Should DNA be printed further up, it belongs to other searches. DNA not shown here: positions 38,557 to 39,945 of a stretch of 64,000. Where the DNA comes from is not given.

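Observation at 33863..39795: Candidate small-molecule or nucleotide-modification pathway: DHQS-like cyclase, two kinase types, a pol-beta nucleotidyltransferase, two NUDIX paralogs and a deaminase-family hydrolase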

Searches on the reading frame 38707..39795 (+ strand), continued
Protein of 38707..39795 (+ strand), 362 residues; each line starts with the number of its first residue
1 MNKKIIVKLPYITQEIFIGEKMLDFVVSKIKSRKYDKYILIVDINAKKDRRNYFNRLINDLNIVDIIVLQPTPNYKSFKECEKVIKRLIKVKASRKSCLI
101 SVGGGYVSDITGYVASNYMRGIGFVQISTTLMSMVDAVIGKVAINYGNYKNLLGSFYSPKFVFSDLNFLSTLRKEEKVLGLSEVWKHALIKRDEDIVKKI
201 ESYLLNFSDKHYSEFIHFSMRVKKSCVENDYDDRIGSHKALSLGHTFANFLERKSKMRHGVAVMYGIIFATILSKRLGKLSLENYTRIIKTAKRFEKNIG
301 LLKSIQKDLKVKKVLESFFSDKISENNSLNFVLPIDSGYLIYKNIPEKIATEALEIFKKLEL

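Call 82: search_protein_families(library=ncbifam, proteins=[L023:11067-12056:-, L035:6559-7458:+, L035:8269-9093:+, L002:8358-10004:+, L004:9391-10017:+, L035:9081-9800:+], max_evalue=0.01)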
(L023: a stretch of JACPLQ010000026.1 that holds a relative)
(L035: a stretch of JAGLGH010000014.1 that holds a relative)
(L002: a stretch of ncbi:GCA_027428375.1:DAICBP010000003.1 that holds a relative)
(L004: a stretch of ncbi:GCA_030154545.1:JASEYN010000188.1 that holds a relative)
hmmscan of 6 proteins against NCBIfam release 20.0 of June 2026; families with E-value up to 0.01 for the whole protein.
L023:11067-12056:- (330 aa): 0 families

L035:6559-7458:+ (300 aa): 11 families
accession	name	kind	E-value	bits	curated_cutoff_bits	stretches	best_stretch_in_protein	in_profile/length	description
TIGR04355.1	HprK_rel_B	hypoth_equivalog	7.7e-06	25.3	200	1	89-153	133-194/351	HprK-related kinase B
TIGR00679.1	hpr-ser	equivalog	1.1e-05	24.9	240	1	103-153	133-181/300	HPr(Ser) kinase/phosphatase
NF005115.0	PRK06547.1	equivalog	1.9e-05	24.1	173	1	107-146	9-48/172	hypothetical protein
NF006821.0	PRK09344.1-3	subfamily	0.00061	18.5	369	1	90-159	190-270/525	phosphoenolpyruvate carboxykinase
TIGR02868.1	CydC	equivalog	0.00081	18.1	329.05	1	84-139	332-387/530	thiol reductant ABC exporter subunit CydC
TIGR02788.1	VirB11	equivalog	0.0019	17.3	249.95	1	112-141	143-172/308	P-type DNA transfer ATPase VirB11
TIGR02203.1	MsbA_lipidA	equivalog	0.0027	16.3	602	1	78-155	326-397/572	lipid A export permease/ATP-binding protein MsbA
TIGR00955.1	3a01204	subfamily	0.0027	16.3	736.35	1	106-149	44-87/617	pigment precursor permease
NF006085.0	PRK08233.1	equivalog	0.0032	17.3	198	1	113-153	5-45/184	hypothetical protein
TIGR04352.1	HprK_rel_A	equivalog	0.0057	15.8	200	0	103-135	98-130/280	HprK-related kinase A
NF006820.0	PRK09344.1-2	subfamily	0.0062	15.2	636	1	93-131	205-244/529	phosphoenolpyruvate carboxykinase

L035:8269-9093:+ (275 aa): 0 families

L002:8358-10004:+ (548 aa): 3 families
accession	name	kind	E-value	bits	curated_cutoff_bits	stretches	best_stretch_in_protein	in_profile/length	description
NF041651.1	nodul_NodU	equivalog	3.4e-40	138.3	1000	2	373-515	384-525/556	nodulation protein NodU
TIGR00143.1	hypF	equivalog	1.5e-05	23.4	466.1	1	204-312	628-736/741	carbamoyltransferase HypF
TIGR03723.1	T6A_TsaD_YgjD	equivalog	0.0051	16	296.1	0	233-301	224-294/314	tRNA (adenosine(37)-N6)-threonylcarbamoyltransferase complex transferase subunit TsaD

L004:9391-10017:+ (208 aa): 11 families
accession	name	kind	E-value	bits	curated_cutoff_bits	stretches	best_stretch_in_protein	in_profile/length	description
TIGR01685.1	MDP-1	equivalog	1.1e-05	25.7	53.75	1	84-175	53-156/174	magnesium-dependent phosphatase-1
TIGR01509.1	HAD-SF-IA-v3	subfamily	2.5e-05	24.5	29.4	1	60-168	49-147/154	HAD-IA family hydrolase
TIGR01993.1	Pyr-5-nucltdase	equivalog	0.00011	22.1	142.9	1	67-175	75-181/183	pyrimidine 5'-nucleotidase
TIGR01990.1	bPGM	equivalog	0.00013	22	189.4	1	80-169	93-180/187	beta-phosphoglucomutase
TIGR02252.1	DREG-2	subfamily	0.00028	20.7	155.2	1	76-158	105-186/203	HAD hydrolase, REG-2-like, family IA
TIGR01681.1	HAD-SF-IIIC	subfamily_domain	0.00049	20.9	35.75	1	79-168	35-131/132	HAD-IIIC family phosphatase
TIGR02009.1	PGMB-YQAB-SF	subfamily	0.0011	19.2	153.35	1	4-168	4-179/186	beta-phosphoglucomutase family hydrolase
TIGR02247.1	HAD-1A3-hyp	subfamily_domain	0.0023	17.7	125.4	1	61-167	79-187/211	epoxide hydrolase N-terminal domain-like phosphatase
NF006991.0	PRK09456.1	equivalog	0.0026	17.5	295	1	43-169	47-178/199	glucose-1-phosphatase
TIGR02253.1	CTE7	subfamily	0.0047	16.7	169.75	0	58-158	78-176/221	TIGR02253 family HAD-type hydrolase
NF052576.1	PymNtasePynAStpc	equivalog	0.0066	16.1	350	0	74-199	97-223/229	pyrimidine 5'-nucleotidase PynA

L035:9081-9800:+ (240 aa): 1 family
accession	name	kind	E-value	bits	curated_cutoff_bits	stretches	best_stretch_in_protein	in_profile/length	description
NF041277.1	coba_remo_CbiR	equivalog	5.1e-05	22.9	105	1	35-217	25-233/249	cobamide remodeling phosphodiesterase CbiR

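Call 88: find_related_loci(query=A2, collection=metagenome_contigs, flank=10000)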
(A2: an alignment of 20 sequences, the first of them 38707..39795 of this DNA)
Query A2 (362 aa) in metagenome_contigs; peptide patterns used: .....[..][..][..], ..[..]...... (x = any residue, [..] = any of these).
600 stretches matched a pattern (row limit reached: there are more); 589 encode a relative of the query (tblastn E <= 1e-3); the best 80 are kept; 80 distinct loci.
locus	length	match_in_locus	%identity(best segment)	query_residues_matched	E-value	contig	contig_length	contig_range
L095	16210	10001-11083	74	2-362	0e+0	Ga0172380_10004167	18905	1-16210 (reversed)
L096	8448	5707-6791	80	2-362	4e-162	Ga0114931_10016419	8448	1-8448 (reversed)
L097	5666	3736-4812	48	7-362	9e-104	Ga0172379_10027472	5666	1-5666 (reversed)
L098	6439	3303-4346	48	9-357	5e-100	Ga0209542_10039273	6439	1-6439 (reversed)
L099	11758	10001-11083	40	4-362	1e-85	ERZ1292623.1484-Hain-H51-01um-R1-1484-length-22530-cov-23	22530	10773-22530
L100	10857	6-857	46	71-353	3e-75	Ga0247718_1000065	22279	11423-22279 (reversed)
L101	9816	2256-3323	39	3-360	4e-65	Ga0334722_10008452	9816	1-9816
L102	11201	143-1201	36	7-357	4e-61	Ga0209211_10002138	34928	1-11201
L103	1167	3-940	56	50-362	1e-80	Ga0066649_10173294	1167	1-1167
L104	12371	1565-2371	43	94-362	9e-58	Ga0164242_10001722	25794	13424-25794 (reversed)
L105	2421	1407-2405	38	2-333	2e-57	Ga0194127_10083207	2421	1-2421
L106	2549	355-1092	43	7-249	4e-53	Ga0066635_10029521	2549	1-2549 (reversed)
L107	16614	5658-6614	36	15-348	3e-47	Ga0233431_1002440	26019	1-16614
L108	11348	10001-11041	33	14-358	3e-45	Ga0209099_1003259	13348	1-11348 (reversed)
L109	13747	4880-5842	31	15-333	5e-42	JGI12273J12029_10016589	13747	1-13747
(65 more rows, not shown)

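Call 90: search_protein_families(library=pfam, proteins=[L099:9281-11098:+, L101:4422-5756:+, L100:1383-2612:-], max_evalue=0.001)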
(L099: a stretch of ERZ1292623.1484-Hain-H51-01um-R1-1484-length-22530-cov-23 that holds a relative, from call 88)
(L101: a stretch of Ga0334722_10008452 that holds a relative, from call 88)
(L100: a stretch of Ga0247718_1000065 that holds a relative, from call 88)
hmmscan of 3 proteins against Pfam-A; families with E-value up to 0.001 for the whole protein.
L099:9281-11098:+ (606 aa): 4 families
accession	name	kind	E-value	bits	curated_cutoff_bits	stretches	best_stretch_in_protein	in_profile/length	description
PF01761.26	DHQ_synthase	-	3e-34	117.6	24.2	1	305-415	2-113/115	3-dehydroquinate synthase N-terminal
PF24621.2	DHQS_C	-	1.7e-16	60.9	27.6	1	418-560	1-142/144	3-dehydroquinate synthase C-terminal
PF12804.13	NTP_transf_3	-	1.9e-12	48.1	27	1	10-126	1-114/160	MobA-like NTP transferase domain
PF00465.25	Fe-ADH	-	0.00075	19.6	31.3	0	252-369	3-131/168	Iron-containing alcohol dehydrogenase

L101:4422-5756:+ (445 aa): 0 families

L100:1383-2612:- (410 aa): 0 families

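Call 92: search_protein_families(library=pfam, proteins=[L099:160-1254:+, L099:1776-3302:+, L099:3307-4452:+, L099:4437-5486:+, L099:5498-7132:+, L099:7035-8207:+, L099:8211-9305:+, L099:9302-11101:+], max_evalue=0.001)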
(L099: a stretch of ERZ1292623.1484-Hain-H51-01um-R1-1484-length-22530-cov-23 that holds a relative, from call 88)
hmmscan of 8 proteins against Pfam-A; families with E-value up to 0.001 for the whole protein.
L099:160-1254:+ (364 aa): 0 families

L099:1776-3302:+ (508 aa): 0 families

L099:3307-4452:+ (381 aa): 1 family
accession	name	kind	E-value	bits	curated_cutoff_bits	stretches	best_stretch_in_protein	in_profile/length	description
PF00899.27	ThiF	-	5.2e-19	68.8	28.1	1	102-234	6-141/238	ThiF family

L099:4437-5486:+ (349 aa): 2 families
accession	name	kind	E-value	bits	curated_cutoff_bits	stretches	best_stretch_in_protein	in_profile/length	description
PF00881.29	Nitroreductase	-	2.1e-11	44.7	23.5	1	2-31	16-45/167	Nitroreductase family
PF14512.11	TM1586_NiRdase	-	2e-06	28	27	1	6-36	160-191/215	Putative TM nitroreductase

L099:5498-7132:+ (544 aa): 2 families
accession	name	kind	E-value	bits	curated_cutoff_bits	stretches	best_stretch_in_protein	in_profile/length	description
PF02518.31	HATPase_c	-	2.9e-22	79.6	26.4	1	428-539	7-110/111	Histidine kinase-, DNA gyrase B-, and HSP90-like ATPase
PF16927.11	HisKA_7TM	-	2.3e-08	34.6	28.6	1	20-241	4-222/224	N-terminal 7TM region of histidine kinase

L099:7035-8207:+ (390 aa): 1 family
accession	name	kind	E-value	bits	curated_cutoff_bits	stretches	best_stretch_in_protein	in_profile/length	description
PF01636.29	APH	-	6.2e-05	23.3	23.2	1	239-284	170-215/239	Phosphotransferase enzyme family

L099:8211-9305:+ (364 aa): 4 families
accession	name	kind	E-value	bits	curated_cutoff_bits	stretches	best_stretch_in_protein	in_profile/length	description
PF00534.26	Glycos_transf_1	-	2.8e-21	76.3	26.4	1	176-330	14-165/172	Glycosyl transferases group 1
PF13692.12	Glyco_trans_1_4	-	1.8e-18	67.6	27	1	178-320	2-139/142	Glycosyl transferases group 1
PF13524.12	Glyco_trans_1_2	-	2.4e-07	31.2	25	1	230-353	27-143/144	Glycosyl transferase-like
PF20706.3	GT4-conflict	-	0.00056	19.4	26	1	149-293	171-313/385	Family 4 Glycosyltransferase in conflict systems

L099:9302-11101:+ (599 aa): 4 families
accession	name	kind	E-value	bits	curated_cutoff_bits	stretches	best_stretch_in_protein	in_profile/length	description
PF01761.26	DHQ_synthase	-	2.9e-34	117.6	24.2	1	298-408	2-113/115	3-dehydroquinate synthase N-terminal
PF24621.2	DHQS_C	-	1.7e-16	60.9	27.6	1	411-553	1-142/144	3-dehydroquinate synthase C-terminal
PF12804.13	NTP_transf_3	-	1.8e-12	48.1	27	1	3-119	1-114/160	MobA-like NTP transferase domain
PF00465.25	Fe-ADH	-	0.00074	19.6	31.3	0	245-362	3-131/168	Iron-containing alcohol dehydrogenase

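Call 94: search_protein_families(library=ncbifam, proteins=[L099:9302-10030:+, L099:7035-8207:+, L099:8211-9305:+], max_evalue=0.01)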
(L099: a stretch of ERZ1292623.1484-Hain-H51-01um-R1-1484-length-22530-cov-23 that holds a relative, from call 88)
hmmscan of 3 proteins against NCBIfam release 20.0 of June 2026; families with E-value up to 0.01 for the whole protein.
L099:9302-10030:+ (243 aa): 14 families
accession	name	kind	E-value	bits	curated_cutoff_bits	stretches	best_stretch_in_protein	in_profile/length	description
NF041173.1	Sug_nt_acttase_Thmprot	equivalog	1.4e-11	44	600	1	1-209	1-205/405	bifunctional sugar-1-phosphate nucleotidylyltransferase/acetyltransferase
TIGR03992.1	Arch_glmU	subfamily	1.9e-10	40.2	292.1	1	1-213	1-209/393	bifunctional sugar-1-phosphate nucleotidylyltransferase/acetyltransferase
NF010933.0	PRK14353.1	equivalog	5.6e-09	35.1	505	1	3-228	8-238/453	bifunctional UDP-N-acetylglucosamine diphosphorylase/glucosamine-1-phosphate N-acetyltransferase GlmU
NF041135.1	IPPtranDIPPsyn_Thcocales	equivalog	6.4e-09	35.3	580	1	1-114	1-114/419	bifunctional L-myo-inositol-1-phosphate cytidylyltransferase/CDP-L-myo-inositol myo-inositolphosphotransferase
TIGR03310.1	matur_MocA_YgfJ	equivalog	2.7e-08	34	186.45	1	3-187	2-184/188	molybdenum cofactor cytidylyltransferase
NF041313.1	UDPGP_AglF_Halo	equivalog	2.3e-07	30.5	400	1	1-216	1-219/234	UTP--glucose-1-phosphate uridylyltransferase AglF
TIGR00454.1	TIGR00454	hypoth_equivalog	1.1e-05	25.4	174.7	1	1-110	1-108/183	TIGR00454 family protein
NF010937.0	PRK14357.1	equivalog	1.9e-05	23.8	658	1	1-118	1-116/448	bifunctional UDP-N-acetylglucosamine diphosphorylase/glucosamine-1-phosphate N-acetyltransferase GlmU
TIGR01173.1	glmU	equivalog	3.9e-05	22.7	366.85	1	1-227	1-231/452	bifunctional UDP-N-acetylglucosamine diphosphorylase/glucosamine-1-phosphate N-acetyltransferase GlmU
TIGR00453.1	ispD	equivalog_domain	0.00046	19.7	181.3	1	3-80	2-78/219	2-C-methyl-D-erythritol 4-phosphate cytidylyltransferase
NF010939.0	PRK14359.1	equivalog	0.0009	17.9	592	1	4-227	6-228/430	bifunctional UDP-N-acetylglucosamine diphosphorylase/glucosamine-1-phosphate N-acetyltransferase GlmU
NF010932.0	PRK14352.1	equivalog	0.0014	17.4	611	1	4-213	10-227/488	bifunctional UDP-N-acetylglucosamine diphosphorylase/glucosamine-1-phosphate N-acetyltransferase GlmU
NF011056.0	PRK14489.1-1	equivalog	0.0038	16.4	379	1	3-51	8-55/363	bifunctional molybdenum cofactor guanylyltransferase MobA/molybdopterin-guanine dinucleotide biosynthesis adaptor protein MobB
NF010936.0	PRK14356.1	equivalog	0.0081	15.1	666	0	3-125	8-132/456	bifunctional UDP-N-acetylglucosamine diphosphorylase/glucosamine-1-phosphate N-acetyltransferase GlmU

L099:7035-8207:+ (390 aa): 2 families
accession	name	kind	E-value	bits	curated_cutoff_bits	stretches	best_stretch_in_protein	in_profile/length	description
TIGR02172.1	Fb_sc_TIGR02172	paralog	0.00088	19.2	228.2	1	236-280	152-194/226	TIGR02172 family protein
NF000107.2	APH_4_Ia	exception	0.0079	15.5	725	0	230-268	185-223/341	aminoglycoside O-phosphotransferase APH(4)-Ia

L099:8211-9305:+ (364 aa): 21 families
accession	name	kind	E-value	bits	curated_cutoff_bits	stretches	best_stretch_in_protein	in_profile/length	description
NF041876.1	EPS_EpsE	equivalog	1.2e-18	67.5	400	1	147-346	183-383/389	exopolysaccharide biosynthesis GT4 family glycosyltransferase EpsE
TIGR04047.1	MSMEG_0565_glyc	hypoth_equivalog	7.1e-15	55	259.85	1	152-327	161-345/373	MSMEG_0565 family glycosyltransferase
NF038255.1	exopoly_VpsD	equivalog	4.8e-13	48.7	300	1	141-324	168-351/381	VpsD family glycosyltransferase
TIGR03449.1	mycothiol_MshA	equivalog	6.1e-13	48.4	462.5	1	150-292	188-334/406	D-inositol-3-phosphate glycosyltransferase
TIGR03088.1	stp2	hypoth_equivalog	4e-09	36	409.05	1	150-356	160-370/374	TIGR03088 family PEP-CTERM/XrtA system glycosyltransferase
TIGR03999.1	thiol_BshA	equivalog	5.7e-09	35.4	273.7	1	147-357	164-371/375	N-acetyl-alpha-D-glucosaminyl L-malate synthase BshA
NF046085.1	XrtY_assoc_Gly1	equivalog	7.6e-09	34.9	400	1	161-357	193-382/387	XrtY-associated glycosyltransferase XYAG1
NF038229.1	Glyco4_Geo_Pelo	equivalog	1.2e-08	34.3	400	1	137-292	120-268/338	GPMC system family 4 glycosyltransferase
NF012028.0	PRK15484.1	subfamily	1.4e-06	27.7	618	1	176-293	192-309/380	lipopolysaccharide N-acetylglucosaminyltransferase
NF053787.1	GlcN_PG_synth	equivalog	1.4e-06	27.4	480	1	152-357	166-357/361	N-acetylglucosaminyl phosphatidylglycerol synthase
NF038011.1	PelF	equivalog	6.2e-06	25.5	100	1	154-292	284-414/489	GT4 family glycosyltransferase PelF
TIGR02149.1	glgA_Coryne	subfamily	1.8e-05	24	302.4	1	151-292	170-314/391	glycogen synthase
NF038295.1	EPS_HpsP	equivalog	6.9e-05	22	550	1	171-356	201-384/388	hormogonium polysaccharide biosynthesis glycosyltransferase HpsP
NF053513.1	Gtran_IagA_BgsA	equivalog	0.00022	20.4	460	1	225-325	200-301/333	LTA glycolipid anchor biosynthesis glycosyltransferase, IagA/BgsA family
NF050063.1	ProtGlycPglJ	equivalog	0.00029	20.2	500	1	177-292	194-296/363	N-acetylgalactosamine-N,N'-diacetylbacillosaminyl-diphospho-undecaprenol 4-alpha-N-acetylgalactosaminyltransferase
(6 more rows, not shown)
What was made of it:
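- Closest known: CDP-inositol route to di-myo-inositol phosphate. Same: The fused NTase domain in L099 hits IPCT and sugar-1-P NTase models (call 94).
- This fusion sits directly after an APH-like kinase and a GT4 glycosyltransferase in L099 (calls 90, 92, 94).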
